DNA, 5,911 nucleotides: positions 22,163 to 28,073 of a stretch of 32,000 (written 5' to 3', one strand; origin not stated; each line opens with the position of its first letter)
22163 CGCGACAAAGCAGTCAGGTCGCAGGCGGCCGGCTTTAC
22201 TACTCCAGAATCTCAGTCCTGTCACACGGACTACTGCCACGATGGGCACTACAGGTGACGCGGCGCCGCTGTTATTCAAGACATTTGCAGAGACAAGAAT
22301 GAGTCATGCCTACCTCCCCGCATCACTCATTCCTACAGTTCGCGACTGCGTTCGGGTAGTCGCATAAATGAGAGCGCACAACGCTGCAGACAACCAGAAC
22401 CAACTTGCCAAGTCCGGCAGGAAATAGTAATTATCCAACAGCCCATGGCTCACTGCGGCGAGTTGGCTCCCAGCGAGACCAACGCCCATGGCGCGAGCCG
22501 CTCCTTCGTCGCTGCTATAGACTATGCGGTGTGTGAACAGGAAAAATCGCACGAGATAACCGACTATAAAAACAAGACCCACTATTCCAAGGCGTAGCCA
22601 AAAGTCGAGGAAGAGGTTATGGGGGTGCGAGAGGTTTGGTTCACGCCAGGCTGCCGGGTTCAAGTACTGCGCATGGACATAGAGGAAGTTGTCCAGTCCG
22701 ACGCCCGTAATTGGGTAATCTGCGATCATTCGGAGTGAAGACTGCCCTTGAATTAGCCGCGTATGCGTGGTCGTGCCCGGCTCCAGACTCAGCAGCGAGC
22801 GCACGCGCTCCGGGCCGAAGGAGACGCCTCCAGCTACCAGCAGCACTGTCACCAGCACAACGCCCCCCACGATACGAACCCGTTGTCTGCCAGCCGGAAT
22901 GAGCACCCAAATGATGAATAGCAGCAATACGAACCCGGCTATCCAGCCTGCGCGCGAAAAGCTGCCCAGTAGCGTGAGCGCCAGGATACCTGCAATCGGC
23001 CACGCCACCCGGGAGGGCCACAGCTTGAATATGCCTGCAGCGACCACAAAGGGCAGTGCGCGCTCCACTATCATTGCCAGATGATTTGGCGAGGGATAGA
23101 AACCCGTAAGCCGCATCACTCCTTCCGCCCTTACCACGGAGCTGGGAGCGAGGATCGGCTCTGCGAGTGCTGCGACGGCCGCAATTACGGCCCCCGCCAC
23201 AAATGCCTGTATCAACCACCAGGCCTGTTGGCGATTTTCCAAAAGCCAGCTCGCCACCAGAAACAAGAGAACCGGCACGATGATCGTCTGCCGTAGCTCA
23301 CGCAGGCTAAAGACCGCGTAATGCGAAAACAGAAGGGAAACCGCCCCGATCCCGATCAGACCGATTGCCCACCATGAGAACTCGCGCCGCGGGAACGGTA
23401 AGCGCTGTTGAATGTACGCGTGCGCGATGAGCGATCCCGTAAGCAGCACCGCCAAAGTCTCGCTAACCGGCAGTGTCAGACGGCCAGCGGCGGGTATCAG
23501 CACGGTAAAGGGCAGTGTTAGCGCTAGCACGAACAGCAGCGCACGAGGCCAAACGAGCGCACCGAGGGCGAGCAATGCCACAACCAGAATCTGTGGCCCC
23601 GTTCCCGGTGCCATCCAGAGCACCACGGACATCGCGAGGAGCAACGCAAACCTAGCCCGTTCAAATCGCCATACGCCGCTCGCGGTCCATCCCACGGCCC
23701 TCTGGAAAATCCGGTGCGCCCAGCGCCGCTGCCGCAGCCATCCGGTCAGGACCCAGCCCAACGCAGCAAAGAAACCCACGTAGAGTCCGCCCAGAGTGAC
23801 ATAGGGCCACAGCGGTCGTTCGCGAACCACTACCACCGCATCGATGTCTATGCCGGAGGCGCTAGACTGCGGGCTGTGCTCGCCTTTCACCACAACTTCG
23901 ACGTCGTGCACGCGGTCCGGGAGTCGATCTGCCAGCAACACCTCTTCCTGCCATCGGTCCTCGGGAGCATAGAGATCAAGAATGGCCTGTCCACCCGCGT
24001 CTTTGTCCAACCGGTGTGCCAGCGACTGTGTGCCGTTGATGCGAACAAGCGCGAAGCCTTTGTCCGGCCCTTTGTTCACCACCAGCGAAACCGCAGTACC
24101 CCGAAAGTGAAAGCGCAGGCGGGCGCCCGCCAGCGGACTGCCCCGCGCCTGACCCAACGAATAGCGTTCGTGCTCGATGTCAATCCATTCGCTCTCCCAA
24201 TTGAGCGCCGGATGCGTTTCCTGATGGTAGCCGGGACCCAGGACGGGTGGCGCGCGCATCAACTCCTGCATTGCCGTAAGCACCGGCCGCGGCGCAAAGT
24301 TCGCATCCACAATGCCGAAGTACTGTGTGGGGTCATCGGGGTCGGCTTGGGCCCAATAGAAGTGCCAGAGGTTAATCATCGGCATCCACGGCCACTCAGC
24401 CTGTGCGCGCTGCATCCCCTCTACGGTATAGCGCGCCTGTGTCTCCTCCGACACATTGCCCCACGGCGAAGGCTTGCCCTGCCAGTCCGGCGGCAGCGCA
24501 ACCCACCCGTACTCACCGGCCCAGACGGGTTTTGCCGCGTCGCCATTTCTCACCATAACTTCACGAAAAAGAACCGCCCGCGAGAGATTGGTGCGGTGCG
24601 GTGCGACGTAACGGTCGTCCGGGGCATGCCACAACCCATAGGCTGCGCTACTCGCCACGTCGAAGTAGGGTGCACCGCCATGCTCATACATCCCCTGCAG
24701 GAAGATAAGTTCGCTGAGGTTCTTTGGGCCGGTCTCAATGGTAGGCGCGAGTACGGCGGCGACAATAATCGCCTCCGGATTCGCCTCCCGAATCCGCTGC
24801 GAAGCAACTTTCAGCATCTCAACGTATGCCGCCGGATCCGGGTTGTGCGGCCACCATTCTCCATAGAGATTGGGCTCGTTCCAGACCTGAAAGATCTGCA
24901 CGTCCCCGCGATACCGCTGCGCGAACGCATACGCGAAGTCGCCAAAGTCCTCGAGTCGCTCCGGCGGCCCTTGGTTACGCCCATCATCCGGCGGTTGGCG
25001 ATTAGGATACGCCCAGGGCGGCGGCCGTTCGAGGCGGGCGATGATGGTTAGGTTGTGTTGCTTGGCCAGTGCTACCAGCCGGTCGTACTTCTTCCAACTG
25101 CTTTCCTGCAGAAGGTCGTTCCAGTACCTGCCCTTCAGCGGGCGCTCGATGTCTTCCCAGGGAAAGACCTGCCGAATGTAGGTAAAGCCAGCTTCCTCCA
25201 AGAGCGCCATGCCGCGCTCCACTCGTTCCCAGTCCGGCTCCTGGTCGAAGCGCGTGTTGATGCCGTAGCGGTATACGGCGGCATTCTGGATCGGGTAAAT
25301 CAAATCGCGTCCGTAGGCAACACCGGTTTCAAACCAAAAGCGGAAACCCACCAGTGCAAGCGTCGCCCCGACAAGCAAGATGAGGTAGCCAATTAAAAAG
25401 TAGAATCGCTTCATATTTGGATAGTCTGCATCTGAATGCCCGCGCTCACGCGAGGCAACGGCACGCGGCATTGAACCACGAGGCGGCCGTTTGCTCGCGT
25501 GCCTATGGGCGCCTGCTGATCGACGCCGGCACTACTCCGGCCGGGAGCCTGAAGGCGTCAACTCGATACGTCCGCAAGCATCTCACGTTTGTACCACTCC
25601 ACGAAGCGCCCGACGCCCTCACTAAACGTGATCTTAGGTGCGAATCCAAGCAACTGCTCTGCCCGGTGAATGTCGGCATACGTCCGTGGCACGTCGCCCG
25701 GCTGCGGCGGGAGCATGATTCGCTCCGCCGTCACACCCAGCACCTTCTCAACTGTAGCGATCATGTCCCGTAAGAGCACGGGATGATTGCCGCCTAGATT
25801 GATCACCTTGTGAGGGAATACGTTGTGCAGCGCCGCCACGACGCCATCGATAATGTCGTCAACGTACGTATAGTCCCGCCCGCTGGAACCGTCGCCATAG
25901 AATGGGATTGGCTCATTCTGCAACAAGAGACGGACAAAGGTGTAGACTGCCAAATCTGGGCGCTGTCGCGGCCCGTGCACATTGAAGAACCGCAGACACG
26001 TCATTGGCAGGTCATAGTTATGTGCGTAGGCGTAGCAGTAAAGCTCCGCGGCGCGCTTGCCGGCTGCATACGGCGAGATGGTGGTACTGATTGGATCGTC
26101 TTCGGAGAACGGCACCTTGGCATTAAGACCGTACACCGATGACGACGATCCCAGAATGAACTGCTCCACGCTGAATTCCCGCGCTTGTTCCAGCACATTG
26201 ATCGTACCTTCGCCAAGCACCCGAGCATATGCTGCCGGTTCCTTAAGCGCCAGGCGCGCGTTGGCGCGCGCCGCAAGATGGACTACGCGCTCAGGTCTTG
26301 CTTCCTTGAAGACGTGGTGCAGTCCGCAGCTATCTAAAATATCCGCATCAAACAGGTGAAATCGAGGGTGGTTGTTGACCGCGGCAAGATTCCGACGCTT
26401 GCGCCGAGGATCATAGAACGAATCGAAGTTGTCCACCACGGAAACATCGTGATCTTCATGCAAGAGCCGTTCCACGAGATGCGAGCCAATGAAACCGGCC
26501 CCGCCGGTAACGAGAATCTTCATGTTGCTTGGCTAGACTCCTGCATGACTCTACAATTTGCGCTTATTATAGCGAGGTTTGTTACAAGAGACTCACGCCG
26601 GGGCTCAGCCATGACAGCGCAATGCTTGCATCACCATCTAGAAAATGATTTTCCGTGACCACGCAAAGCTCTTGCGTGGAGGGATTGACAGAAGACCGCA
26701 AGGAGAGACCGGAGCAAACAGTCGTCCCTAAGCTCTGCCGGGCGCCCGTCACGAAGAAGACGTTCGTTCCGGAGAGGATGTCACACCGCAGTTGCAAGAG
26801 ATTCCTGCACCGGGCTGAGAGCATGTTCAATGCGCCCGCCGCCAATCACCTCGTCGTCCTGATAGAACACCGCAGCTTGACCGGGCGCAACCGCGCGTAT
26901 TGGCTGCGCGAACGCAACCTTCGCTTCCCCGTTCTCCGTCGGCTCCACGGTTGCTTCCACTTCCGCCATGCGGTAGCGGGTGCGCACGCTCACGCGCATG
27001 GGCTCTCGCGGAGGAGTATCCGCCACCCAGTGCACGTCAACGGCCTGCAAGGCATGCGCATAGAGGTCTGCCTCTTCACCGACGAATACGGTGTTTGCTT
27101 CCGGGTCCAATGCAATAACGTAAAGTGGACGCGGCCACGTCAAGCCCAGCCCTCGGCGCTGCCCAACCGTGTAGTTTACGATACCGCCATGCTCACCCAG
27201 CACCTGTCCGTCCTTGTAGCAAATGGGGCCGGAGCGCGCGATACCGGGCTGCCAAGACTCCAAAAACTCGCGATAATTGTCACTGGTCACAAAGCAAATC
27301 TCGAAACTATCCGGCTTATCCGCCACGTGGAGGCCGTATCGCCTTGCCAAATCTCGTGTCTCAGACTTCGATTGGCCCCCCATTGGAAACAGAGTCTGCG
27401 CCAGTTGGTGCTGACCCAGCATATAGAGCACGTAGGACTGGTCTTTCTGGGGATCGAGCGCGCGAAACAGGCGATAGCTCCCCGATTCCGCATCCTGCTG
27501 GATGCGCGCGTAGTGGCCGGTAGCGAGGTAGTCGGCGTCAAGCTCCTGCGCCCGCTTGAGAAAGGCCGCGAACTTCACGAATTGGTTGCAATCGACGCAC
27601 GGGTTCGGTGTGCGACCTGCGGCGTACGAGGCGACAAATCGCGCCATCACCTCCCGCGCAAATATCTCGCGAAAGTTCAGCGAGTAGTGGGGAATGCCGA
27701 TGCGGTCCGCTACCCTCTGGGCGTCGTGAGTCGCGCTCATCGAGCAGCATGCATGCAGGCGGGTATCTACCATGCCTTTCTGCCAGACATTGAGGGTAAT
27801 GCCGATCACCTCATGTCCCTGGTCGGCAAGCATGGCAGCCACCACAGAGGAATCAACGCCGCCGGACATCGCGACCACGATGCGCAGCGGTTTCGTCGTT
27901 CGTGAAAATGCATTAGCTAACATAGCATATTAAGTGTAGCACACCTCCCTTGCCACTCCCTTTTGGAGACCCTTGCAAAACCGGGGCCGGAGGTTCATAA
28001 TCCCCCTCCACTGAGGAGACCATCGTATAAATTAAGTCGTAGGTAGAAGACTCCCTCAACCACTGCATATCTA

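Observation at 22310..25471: One polypeptide combines an extracytoplasmic glycoside hydrolase with an O-antigen ligase/polymerase-type membrane domain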

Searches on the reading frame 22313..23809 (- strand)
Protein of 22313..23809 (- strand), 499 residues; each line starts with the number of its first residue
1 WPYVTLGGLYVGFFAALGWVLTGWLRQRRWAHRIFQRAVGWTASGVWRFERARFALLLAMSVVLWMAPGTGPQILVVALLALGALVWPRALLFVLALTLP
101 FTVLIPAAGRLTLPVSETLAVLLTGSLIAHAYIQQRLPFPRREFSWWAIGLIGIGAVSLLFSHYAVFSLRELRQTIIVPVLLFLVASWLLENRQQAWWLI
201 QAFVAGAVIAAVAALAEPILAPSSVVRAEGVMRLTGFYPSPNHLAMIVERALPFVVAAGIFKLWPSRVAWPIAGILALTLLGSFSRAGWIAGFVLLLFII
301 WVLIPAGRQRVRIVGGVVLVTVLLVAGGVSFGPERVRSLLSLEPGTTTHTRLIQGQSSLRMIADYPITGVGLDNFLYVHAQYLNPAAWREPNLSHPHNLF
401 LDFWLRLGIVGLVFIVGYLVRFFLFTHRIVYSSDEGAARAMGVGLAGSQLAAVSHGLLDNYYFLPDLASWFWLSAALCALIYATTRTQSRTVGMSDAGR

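Call 36: search_solved_structures(query=A2, max_evalue=1, show_alignments=3)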
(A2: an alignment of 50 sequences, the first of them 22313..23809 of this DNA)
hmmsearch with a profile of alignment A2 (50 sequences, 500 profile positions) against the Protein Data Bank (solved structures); distinct sequences matched with E-value up to 1: 1.
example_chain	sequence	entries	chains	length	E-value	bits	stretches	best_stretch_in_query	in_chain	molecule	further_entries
7tpg_B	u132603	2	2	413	6.5e-14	55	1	257-448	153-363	Putative cell surface polysaccharide polymerase/ligase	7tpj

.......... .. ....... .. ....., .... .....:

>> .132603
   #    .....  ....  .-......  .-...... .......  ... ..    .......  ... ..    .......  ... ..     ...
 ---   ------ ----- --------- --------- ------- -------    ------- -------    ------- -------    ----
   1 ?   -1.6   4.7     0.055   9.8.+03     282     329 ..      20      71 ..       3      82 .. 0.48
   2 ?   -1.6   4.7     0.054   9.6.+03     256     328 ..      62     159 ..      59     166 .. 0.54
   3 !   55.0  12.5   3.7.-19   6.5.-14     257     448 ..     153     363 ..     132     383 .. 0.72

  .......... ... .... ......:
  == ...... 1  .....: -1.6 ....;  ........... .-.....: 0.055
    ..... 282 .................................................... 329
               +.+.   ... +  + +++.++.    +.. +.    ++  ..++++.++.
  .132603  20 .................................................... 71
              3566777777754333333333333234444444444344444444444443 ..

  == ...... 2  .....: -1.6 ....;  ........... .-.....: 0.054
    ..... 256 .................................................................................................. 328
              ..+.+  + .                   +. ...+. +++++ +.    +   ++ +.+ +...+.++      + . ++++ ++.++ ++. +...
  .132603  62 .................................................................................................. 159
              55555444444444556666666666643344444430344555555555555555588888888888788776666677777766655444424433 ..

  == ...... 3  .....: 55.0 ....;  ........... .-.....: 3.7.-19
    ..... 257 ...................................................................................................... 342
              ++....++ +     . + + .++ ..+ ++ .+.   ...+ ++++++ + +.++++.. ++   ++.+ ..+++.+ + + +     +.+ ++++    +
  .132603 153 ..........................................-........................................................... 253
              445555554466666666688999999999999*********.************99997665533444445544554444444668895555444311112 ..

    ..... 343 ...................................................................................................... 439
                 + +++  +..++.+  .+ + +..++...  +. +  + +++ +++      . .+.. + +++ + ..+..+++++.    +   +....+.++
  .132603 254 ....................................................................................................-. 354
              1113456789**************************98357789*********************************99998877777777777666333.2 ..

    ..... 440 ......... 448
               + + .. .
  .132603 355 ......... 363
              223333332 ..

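Call 58: predict_structure(alignment_id=A3)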
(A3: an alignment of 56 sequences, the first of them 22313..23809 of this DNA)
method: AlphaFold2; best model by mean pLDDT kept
length: 499 residues; sequences in the alignment: 56
mean_pLDDT: 85.6   pTM: 0.86
mean pLDDT of the five models: 85.6, 85.5, 85.5, 84.8, 84.7
residues with pLDDT >= 90: 267; 70-90: 164; 50-70: 59; < 50: 9
segments of 3 or more residues with pLDDT < 50: 40-46
pLDDT, mean of each block of 10 residues (from residue 1): 58 74 72 63 54 91 88 92 92 96 69 86 91 74 90 96 90 96 94 95 97 95 83 89 94 96 95 97 88 84 68 71 67 66 78 89 95 85 77 78 96 97 96 92 97 91 93 97 90 75
secondary structure, 60 per line:
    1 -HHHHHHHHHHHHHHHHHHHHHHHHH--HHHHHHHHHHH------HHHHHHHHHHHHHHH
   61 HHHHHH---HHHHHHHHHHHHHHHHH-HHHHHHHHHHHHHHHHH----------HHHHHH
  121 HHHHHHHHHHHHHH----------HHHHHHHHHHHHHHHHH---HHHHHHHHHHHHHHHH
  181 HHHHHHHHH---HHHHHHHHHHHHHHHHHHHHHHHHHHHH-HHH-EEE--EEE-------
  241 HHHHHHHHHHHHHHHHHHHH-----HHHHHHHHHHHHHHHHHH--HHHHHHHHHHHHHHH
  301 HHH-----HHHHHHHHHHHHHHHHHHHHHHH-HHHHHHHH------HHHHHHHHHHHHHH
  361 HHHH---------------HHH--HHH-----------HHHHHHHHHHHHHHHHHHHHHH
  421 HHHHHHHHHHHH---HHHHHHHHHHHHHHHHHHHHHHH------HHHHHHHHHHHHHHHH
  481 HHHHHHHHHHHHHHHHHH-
elements in order: H2-26 H29-39 H46-66 H70-86 H88-104 H115-134 H145-161 H165-189 H193-220 E226-228 E231-233 H241-260 H266-283 H286-303 H309-331 H333-340 H347-364 H399-432 H436-458 H465-498

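Call 60: fold_search(model_id=the predicted structure, library=pdb)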
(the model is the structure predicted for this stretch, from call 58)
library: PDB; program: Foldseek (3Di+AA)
matches with E <= 10: 145; with E <= 0.001: 1
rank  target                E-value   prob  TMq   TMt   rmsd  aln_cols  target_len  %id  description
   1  7tpg_B                2.2e-08  1.00  0.57  0.69   5.4       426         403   18  Single-Particle Cryo-EM Structure of the WaaL O-antigen ligase in its ligand bound state (released 2022-04-06)
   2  8p1u_A                1.2e-02  1.00  0.35  0.43   8.6       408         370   17  Structure of divisome complex FtsWIQLB (released 2024-05-22)
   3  8tj3_B                1.7e-02  1.00  0.40  0.54   7.3       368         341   14  Structural basis of peptidoglycan synthesis by E. coli RodA-PBP2 complex (released 2023-08-30)
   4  8bh1_A                2.1e-02  1.00  0.40  0.52   7.5       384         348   17  Core divisome complex FtsWIQBL from Pseudomonas aeruginosa (released 2023-04-19)
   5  6pl6_A                3.3e-02  1.00  0.39  0.52   7.4       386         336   15  Structural coordination of polymerization and crosslinking by a peptidoglycan synthase complex (released 2020-03-18)
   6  7e9s_A                2.5e-01  0.44  0.21  0.15  19.8       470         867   13  Archaeal oligosaccharyltransferase AglB from Archaeoglobus fulgidus in complex with an inhibitory peptide and a dolich (released 2021-09-08)
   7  8pnl_C                3.0e-01  0.10  0.11  0.11  24.9       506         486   13  Outward-open conformation of a Major Facilitator Superfamily (MFS) transporter MHAS2168, a homologue of Rv1410 from M. (released 2023-10-18)
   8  9okg                  5.0e-01  0.08  0.12  0.12  24.3       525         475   13  Cryo-EM structure of human SV2A in complex with levetiracetam (released 2025-12-10)
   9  9ntc                  5.3e-01  0.09  0.12  0.14  25.8       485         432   15  Structure of Synaptic Vesicle Protein 2A Bound to Brivaracetam and UCB1244283 (released 2025-09-10)
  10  8uga_A                5.5e-01  0.10  0.13  0.15  22.0       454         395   14  Mus musculus Otopetrin 2 (mOTOP2) M374W in pH 8.0 (released 2024-08-21)
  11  7z7s_N                9.3e-01  0.07  0.12  0.13  19.6       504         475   14  Complex I from E. coli, LMNG-purified, under Turnover at pH 6, Closed state (released 2022-09-21)
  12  7dla                  9.3e-01  0.05  0.10  0.11  23.6       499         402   12  Crystal structure of nucleoside transporter NupG (D323A mutant) (released 2021-04-07)
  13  7p7c_N                1.1e+00  0.08  0.14  0.14  17.3       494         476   13  Complex I from E. coli, DDM/LMNG-purified, Apo, Open state (released 2022-09-21)
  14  2qi9_A                1.1e+00  0.08  0.11  0.15  23.4       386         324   16  ABC-transporter BtuCD in complex with its periplasmic binding protein BtuF (released 2007-08-14)
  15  6s7v                  1.1e+00  0.05  0.10  0.11  24.6       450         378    8  Lipoteichoic acids flippase LtaA (released 2020-04-22)
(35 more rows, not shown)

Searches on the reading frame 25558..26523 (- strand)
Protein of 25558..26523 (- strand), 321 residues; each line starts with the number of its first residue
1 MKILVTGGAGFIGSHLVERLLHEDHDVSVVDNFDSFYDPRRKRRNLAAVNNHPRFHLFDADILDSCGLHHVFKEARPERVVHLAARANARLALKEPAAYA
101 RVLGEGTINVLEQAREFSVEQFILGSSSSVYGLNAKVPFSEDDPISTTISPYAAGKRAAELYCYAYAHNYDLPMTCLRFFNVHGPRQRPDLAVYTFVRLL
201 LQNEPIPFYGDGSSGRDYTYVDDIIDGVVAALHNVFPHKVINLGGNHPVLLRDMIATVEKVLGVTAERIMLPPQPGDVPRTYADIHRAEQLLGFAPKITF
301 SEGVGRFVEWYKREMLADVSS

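Call 9: search_protein_families(library=pfam, proteins=[window:25558-26523:-], max_evalue=0.001)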
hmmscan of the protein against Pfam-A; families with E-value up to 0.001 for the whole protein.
window:25558-26523:- (321 aa): 7 families
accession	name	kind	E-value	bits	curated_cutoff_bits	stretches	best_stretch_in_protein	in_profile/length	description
PF16363.11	GDP_Man_Dehyd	-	1.1e-58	199.8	27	1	4-304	1-329/332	GDP-mannose 4,6 dehydratase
PF01370.27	Epimerase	-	1.7e-56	191.7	20.9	1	3-244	1-240/240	NAD dependent epimerase/dehydratase family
PF01073.25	3Beta_HSD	-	4.6e-19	69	22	1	4-235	1-232/280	3-beta hydroxysteroid dehydrogenase/isomerase family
PF04321.23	RmlD_sub_bind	-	8.1e-13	48.5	27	1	1-234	1-199/287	RmlD substrate binding domain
PF02719.21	Polysacc_synt_2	-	1.5e-10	41.2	20.2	1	3-185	1-174/293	Polysaccharide biosynthesis protein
PF13460.12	NAD_binding_10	-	2e-09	38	27.2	1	7-166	1-134/184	NAD(P)H-binding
PF07993.18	NAD_binding_4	-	2.7e-08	33.7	20.1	0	5-27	1-23/258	Male sterility protein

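Call 63: search_protein_families(library=ncbifam, proteins=[window:25558-26523:-], max_evalue=0.01)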
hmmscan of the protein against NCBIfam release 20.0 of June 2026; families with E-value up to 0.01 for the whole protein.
window:25558-26523:- (321 aa): 33 families (the best 25 are shown)
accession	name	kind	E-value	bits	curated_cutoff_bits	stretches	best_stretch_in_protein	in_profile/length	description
TIGR01179.1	galE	equivalog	6.3e-51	173.2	262.3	2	2-187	1-181/332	UDP-glucose 4-epimerase GalE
TIGR01181.1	dTDP_gluc_dehyt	equivalog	4.5e-50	170.5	365.1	1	2-313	1-313/321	dTDP-glucose 4,6-dehydratase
TIGR04180.1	EDH_00030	hypoth_equivalog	3.9e-46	157.5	475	1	3-298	1-296/297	NAD-dependent 4,6-dehydratase LegB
NF011728.1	PRK15181.1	equivalog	1.8e-36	125.9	760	1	3-312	18-338/348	Vi polysaccharide biosynthesis UDP-N-acetylglucosaminuronic acid C-4 epimerase TviC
NF007490.0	PRK10084.1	subfamily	9e-31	107.1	649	2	1-118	1-115/361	dTDP-glucose 4,6-dehydratase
NF007582.0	PRK10217.1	equivalog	2e-30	106.1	698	1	2-312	3-332/355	dTDP-glucose 4,6-dehydratase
NF007956.0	PRK10675.1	subfamily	6.9e-30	104.3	394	2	1-185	1-183/338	UDP-glucose 4-epimerase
TIGR02197.1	heptose_epim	equivalog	1.1e-24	87.2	274.6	1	3-313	1-315/316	ADP-glyceromanno-heptose 6-epimerase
NF047922.1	GDPFucSynFcl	equivalog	3.5e-20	72.7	500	1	60-313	37-303/308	GDP-L-fucose synthase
TIGR01472.1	gmd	equivalog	9.5e-20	71.1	415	1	3-239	3-246/342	GDP-mannose 4,6-dehydratase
TIGR02622.1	CDP_4_6_dhtase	equivalog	1.4e-19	70.5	278.45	1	2-170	6-172/352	CDP-glucose 4,6-dehydratase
NF008872.0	PRK11908.1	equivalog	3.8e-18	65.7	294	1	1-244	2-252/349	bifunctional UDP-4-keto-pentose/UDP-xylose synthase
TIGR03466.1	HpnA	hypoth_equivalog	6.1e-17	61.5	367.65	1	1-275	1-259/327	hopanoid-associated sugar epimerase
NF043036.1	ErythonDh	equivalog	3.1e-15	56.2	325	1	1-196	1-193/321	D-erythronate dehydrogenase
NF042422.1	oxyalk_red_OleD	equivalog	6e-15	55.4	580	1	1-237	1-220/329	2-alkyl-3-oxoalkanoate reductase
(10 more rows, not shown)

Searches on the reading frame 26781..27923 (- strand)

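Call 9: search_protein_families(library=pfam, proteins=[window:26781-27923:-], max_evalue=0.001)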
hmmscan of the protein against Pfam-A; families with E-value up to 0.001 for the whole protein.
window:26781-27923:- (380 aa): 6 families
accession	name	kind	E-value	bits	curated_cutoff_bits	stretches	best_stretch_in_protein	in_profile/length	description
PF03054.22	tRNA_Me_trans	-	3.1e-75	252.7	20.6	1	14-213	2-201/202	tRNA methyl transferase HUP domain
PF20258.4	tRNA_Me_trans_C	-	2.3e-25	89.2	20.6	1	290-365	2-77/77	Aminomethyltransferase beta-barrel domain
PF20259.3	tRNA_Me_trans_M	-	2.1e-17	62.9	27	1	229-283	10-66/66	tRNA methyl transferase PRC-barrel domain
PF00733.27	Asn_synthase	-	5.6e-06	26.7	21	1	14-87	19-82/354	Asparagine synthase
PF00764.25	Arginosuc_synth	-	7.6e-05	23.3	27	1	14-50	1-39/162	Arginosuccinate synthase N-terminal HUP domain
PF06508.19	QueC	-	0.00017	21.6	22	1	15-55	2-42/210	Queuosine biosynthesis protein QueC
